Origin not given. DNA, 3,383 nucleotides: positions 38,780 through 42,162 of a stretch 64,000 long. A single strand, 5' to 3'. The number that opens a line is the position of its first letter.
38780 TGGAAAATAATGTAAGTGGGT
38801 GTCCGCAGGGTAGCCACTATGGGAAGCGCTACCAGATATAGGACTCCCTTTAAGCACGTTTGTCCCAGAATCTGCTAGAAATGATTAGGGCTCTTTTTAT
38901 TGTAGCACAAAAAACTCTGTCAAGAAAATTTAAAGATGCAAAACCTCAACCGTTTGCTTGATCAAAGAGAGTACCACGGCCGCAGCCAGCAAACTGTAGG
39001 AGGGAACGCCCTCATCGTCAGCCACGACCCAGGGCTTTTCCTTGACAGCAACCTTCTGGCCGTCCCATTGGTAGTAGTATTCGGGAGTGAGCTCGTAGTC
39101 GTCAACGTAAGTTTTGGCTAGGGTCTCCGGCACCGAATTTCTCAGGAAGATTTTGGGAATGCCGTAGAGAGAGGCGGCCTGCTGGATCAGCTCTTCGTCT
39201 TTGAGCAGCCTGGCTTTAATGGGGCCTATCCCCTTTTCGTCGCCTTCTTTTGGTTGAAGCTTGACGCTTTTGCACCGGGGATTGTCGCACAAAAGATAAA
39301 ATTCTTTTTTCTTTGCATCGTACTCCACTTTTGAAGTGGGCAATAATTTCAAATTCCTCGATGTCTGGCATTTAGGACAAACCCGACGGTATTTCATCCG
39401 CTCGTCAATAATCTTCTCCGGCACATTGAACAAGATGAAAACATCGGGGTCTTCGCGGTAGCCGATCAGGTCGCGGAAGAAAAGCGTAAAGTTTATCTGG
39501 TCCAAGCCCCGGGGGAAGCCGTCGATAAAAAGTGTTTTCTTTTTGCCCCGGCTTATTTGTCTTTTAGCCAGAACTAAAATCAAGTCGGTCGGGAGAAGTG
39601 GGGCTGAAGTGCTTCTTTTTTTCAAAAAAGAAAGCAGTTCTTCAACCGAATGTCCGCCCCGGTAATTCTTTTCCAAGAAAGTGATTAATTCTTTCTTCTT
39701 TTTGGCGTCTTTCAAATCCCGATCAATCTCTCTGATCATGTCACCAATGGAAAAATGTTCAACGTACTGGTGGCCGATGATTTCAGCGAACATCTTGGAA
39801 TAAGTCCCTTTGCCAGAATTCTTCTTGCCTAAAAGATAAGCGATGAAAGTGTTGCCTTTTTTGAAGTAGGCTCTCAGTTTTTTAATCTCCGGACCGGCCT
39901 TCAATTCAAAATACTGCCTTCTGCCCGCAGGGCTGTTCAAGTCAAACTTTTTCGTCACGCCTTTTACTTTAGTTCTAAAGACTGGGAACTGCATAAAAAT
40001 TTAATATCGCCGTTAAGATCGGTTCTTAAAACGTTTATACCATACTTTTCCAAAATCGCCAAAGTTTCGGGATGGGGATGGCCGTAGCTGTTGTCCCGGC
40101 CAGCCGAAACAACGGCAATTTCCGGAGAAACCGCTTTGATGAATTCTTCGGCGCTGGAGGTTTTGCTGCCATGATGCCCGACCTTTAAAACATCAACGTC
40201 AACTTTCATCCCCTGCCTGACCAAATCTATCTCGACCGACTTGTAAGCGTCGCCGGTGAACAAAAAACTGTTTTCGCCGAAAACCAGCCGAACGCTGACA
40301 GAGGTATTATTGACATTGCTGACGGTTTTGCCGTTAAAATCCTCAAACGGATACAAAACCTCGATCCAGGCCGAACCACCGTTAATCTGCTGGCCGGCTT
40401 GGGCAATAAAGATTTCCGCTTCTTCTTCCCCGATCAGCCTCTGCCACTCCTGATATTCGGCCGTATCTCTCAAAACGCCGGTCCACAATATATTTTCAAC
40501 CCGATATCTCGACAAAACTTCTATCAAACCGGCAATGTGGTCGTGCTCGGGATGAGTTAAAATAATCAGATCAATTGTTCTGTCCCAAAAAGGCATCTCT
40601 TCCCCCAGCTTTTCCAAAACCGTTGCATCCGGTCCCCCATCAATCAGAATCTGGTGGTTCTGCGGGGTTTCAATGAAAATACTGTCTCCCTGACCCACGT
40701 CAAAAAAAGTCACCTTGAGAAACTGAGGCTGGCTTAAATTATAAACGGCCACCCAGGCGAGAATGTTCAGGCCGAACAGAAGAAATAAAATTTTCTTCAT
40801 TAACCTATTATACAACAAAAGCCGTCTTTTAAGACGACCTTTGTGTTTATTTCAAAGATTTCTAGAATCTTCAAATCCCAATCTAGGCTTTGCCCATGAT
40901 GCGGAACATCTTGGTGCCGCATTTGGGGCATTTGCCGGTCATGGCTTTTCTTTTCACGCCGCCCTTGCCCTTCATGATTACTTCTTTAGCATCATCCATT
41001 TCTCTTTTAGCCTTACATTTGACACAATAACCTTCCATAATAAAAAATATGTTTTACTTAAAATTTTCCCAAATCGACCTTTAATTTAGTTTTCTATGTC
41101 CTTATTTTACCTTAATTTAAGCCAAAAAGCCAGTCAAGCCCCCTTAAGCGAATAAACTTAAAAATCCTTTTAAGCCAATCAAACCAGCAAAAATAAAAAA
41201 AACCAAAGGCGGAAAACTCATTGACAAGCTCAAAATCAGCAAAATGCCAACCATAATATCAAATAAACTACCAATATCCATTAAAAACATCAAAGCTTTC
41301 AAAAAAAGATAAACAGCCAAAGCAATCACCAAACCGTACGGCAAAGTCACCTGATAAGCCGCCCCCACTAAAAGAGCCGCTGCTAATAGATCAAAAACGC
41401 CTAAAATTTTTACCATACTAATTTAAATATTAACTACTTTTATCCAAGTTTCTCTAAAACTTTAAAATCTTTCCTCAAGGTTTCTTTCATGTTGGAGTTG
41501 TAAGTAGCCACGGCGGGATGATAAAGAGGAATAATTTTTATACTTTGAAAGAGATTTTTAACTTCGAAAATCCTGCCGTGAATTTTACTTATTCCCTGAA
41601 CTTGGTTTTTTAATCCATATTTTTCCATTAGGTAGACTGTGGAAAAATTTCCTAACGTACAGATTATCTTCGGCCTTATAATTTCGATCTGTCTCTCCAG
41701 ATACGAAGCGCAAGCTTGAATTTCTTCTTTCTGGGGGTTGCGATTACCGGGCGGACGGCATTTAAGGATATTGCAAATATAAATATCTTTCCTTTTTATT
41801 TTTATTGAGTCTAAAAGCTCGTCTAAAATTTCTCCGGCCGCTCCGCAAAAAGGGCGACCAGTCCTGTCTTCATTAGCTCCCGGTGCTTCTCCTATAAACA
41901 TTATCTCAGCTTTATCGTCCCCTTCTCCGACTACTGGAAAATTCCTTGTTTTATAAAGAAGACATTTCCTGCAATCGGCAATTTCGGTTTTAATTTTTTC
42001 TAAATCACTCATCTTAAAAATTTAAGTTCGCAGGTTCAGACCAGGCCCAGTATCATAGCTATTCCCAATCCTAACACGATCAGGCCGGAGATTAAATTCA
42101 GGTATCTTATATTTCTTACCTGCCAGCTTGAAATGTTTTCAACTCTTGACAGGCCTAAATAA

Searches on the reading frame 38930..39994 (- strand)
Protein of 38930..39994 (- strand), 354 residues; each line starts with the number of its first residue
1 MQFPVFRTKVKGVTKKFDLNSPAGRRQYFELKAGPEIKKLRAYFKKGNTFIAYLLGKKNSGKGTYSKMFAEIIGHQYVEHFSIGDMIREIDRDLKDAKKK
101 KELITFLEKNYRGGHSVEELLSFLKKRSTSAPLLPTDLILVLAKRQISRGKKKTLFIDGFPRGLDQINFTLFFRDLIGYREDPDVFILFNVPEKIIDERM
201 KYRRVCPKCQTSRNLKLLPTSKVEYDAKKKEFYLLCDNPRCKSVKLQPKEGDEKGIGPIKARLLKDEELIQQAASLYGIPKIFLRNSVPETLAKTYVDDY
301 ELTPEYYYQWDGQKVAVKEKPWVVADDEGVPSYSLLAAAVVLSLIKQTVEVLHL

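Call 33: search_protein_families(library=pfam, proteins=[window:38930-39994:-], max_evalue=0.001)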
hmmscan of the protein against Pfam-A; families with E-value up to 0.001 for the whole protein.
window:38930-39994:- (354 aa): 2 families
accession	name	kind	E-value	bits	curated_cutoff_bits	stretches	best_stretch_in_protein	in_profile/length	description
PF00406.28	ADK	-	4.7e-10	40.2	26.8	1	130-216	51-123/151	Adenylate kinase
PF13207.12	AAA_17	-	9.9e-09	36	27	1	60-201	6-121/136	AAA domain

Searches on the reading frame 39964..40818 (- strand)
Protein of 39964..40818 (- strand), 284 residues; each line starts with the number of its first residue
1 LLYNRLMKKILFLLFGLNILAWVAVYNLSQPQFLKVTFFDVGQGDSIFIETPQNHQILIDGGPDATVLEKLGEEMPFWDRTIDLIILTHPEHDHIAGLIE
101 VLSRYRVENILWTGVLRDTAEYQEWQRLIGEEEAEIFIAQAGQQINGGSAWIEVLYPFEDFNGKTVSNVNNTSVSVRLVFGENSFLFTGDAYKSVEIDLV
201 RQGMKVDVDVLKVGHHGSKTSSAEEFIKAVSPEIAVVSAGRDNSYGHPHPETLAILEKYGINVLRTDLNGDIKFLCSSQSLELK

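Call 33: search_protein_families(library=pfam, proteins=[window:39964-40818:-], max_evalue=0.001)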
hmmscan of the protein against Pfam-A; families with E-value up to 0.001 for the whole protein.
window:39964-40818:- (284 aa): 2 families
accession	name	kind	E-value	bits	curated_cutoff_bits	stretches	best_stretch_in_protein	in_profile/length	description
PF00753.33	Lactamase_B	-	1.2e-17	65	22.7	1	40-240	2-195/196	Metallo-beta-lactamase superfamily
PF12706.13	Lactamase_B_2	-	6.7e-07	29.5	27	1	55-192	1-144/200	Beta-lactamase superfamily domain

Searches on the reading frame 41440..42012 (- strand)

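Call 33: search_protein_families(library=pfam, proteins=[window:41440-42012:-], max_evalue=0.001)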
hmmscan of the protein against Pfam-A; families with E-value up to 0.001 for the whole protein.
window:41440-42012:- (190 aa): 1 family
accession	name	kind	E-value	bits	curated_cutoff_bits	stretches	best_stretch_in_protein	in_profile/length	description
PF03167.25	UDG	-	2.7e-36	125.2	24.3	1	29-177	2-129/141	Uracil DNA glycosylase superfamily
